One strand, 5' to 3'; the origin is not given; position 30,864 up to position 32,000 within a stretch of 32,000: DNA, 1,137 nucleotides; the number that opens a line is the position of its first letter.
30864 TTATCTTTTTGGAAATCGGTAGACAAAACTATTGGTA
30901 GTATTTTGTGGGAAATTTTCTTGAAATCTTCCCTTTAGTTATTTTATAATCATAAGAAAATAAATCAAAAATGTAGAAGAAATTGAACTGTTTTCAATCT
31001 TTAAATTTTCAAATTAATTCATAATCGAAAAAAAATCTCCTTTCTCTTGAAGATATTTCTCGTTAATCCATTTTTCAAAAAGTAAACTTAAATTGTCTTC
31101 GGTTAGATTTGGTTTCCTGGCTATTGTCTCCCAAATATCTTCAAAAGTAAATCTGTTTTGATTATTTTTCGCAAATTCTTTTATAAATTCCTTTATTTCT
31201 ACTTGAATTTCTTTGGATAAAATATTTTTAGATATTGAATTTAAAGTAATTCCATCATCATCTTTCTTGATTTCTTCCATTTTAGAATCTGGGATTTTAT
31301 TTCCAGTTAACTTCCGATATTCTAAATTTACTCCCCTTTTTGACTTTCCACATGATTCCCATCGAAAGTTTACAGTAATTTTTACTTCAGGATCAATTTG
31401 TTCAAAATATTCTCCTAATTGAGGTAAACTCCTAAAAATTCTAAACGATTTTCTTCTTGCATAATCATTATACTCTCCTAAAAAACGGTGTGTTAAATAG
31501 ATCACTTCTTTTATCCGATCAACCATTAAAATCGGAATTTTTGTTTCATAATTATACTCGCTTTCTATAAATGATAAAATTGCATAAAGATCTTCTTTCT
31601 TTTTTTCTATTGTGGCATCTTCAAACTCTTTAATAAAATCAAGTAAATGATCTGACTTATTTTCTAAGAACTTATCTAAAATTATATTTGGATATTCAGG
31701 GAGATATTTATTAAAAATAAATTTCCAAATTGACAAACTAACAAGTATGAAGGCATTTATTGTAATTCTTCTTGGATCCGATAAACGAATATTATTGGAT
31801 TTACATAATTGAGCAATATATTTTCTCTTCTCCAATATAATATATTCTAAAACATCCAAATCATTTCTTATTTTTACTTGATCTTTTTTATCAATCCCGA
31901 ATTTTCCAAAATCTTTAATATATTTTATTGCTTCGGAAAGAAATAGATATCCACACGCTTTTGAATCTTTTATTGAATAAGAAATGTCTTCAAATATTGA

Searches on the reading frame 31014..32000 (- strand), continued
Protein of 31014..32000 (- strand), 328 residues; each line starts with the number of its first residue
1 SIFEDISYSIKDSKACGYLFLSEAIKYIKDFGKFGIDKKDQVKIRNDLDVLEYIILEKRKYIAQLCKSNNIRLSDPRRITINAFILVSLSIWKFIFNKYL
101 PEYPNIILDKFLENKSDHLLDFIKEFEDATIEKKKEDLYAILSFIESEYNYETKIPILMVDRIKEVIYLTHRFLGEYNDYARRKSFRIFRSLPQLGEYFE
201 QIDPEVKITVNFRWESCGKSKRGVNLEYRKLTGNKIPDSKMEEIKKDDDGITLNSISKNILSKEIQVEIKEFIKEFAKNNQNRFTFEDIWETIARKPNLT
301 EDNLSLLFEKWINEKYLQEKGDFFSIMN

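Call 91: find_related_loci(query=A4, collection=metagenome_contigs, flank=4000)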
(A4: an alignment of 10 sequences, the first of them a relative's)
Query A4 (1013 aa) in metagenome_contigs; peptide patterns used: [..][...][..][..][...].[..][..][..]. (x = any residue, [..] = any of these).
80 stretches matched a pattern; 5 encode a relative of the query (tblastn E <= 1e-3); 5 distinct loci.
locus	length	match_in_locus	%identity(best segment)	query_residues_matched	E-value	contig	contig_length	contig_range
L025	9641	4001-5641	26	342-917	5e-40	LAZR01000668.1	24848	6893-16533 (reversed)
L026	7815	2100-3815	27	283-881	2e-39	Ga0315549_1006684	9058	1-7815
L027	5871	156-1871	27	283-881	2e-39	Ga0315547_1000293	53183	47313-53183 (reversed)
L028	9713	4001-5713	27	283-881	2e-39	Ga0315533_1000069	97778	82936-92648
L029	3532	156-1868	27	283-881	1e-39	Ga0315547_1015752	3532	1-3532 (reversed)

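Call 103: search_dna_similar(query=P0005, collection=phages, mode=protein, max_evalue=0.001, max_rows=15)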
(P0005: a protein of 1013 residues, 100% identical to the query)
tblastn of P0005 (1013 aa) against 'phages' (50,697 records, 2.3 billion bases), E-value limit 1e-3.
No match.

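Call 104: search_dna_similar(query=P0005, collection=plasmids, mode=protein, max_evalue=0.001, max_rows=15)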
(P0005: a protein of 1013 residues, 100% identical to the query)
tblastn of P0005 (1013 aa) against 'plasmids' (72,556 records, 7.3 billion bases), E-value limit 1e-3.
No match.

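Call 105: search_protein_families(library=pfam, proteins=[L026:4248-4814:+, L028:6160-6555:+, L028:6575-6847:-, L023:13211-13636:+, L023:13667-14044:+, L024:13164-13535:+, L025:5958-6251:+, L021:13644-13919:+], max_evalue=0.05)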
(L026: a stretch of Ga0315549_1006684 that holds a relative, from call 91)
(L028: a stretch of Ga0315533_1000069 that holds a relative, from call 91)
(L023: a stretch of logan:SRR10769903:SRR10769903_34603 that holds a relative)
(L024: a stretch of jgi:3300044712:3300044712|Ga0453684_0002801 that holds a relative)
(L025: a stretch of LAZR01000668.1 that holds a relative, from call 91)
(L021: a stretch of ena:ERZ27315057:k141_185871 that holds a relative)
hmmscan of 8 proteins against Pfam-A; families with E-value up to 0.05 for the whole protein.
L026:4248-4814:+ (188 aa): 0 families

L028:6160-6555:+ (131 aa): 3 families
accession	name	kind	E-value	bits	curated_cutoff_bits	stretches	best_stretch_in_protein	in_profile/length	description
PF00628.35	PHD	-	0.0041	17.6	24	0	7-27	1-21/47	PHD-finger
PF18912.6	DZR_2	-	0.0074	16.5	27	0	38-60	8-29/56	Double zinc ribbon domain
PF08271.17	Zn_Ribbon_TF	-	0.017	15.1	29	1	39-73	2-40/43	TFIIB zinc-binding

L028:6575-6847:- (90 aa): 0 families

L023:13211-13636:+ (141 aa): 5 families
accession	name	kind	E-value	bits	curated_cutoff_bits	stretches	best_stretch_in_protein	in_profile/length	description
PF14229.12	DUF4332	-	4.3e-18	66.1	23.2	1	10-125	2-121/122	Domain of unknown function (DUF4332)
PF11731.14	Cdd1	-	3e-08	34.2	25.5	1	54-122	4-70/86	Pathogenicity locus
PF14520.12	HHH_5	-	5.6e-08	33.6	27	1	5-51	4-50/57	Helix-hairpin-helix domain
PF10391.15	DNA_pol_lambd_f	-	0.029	14.6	29.8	0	58-94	3-37/51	Fingers domain of DNA polymerase lambda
PF12651.13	RHH_3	-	0.043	14.2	21.6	0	37-49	19-31/44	Ribbon-helix-helix domain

L023:13667-14044:+ (125 aa): 0 families

L024:13164-13535:+ (123 aa): 0 families

L025:5958-6251:+ (97 aa): 6 families
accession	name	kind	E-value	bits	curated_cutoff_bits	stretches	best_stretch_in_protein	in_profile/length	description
PF12802.13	MarR_2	-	0.00026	21.5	27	1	19-60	12-53/61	MarR family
PF13412.12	HTH_24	-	0.00047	20.1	21.9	1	13-57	4-47/48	Winged helix-turn-helix DNA-binding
PF14947.12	HTH_45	-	0.0032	17.9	25.5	1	31-81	23-65/77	Winged helix-turn-helix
PF02002.24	TFIIE_alpha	-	0.0043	17.3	22.9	1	10-65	11-65/105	TFIIE alpha subunit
PF01022.26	HTH_5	-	0.005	17.1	22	1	16-58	6-46/47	Bacterial regulatory protein, arsR family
PF10711.15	DUF2513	-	0.038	14.8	29.6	1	32-82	28-78/100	Hypothetical protein (DUF2513)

L021:13644-13919:+ (91 aa): 0 families

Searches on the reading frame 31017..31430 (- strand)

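Call 96: search_protein_families(library=pfam, proteins=[window:31017-31430:-], max_evalue=5)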
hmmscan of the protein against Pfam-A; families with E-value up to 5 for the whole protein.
window:31017-31430:- (138 aa): 3 families
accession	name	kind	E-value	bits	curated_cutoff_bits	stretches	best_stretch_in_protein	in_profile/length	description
PF11641.13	Antigen_Bd37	-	0.021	14.8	25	1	64-103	127-165/224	Glycosylphosphatidylinositol-anchored merozoite surface protein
PF11919.13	PSME4_C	-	0.12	12.7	22.5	1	67-126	34-86/88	Proteasome activator complex subunit 4-like, C-terminal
PF09452.15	Mvb12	-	0.63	11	25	0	111-130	56-75/90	ESCRT-I subunit Mvb12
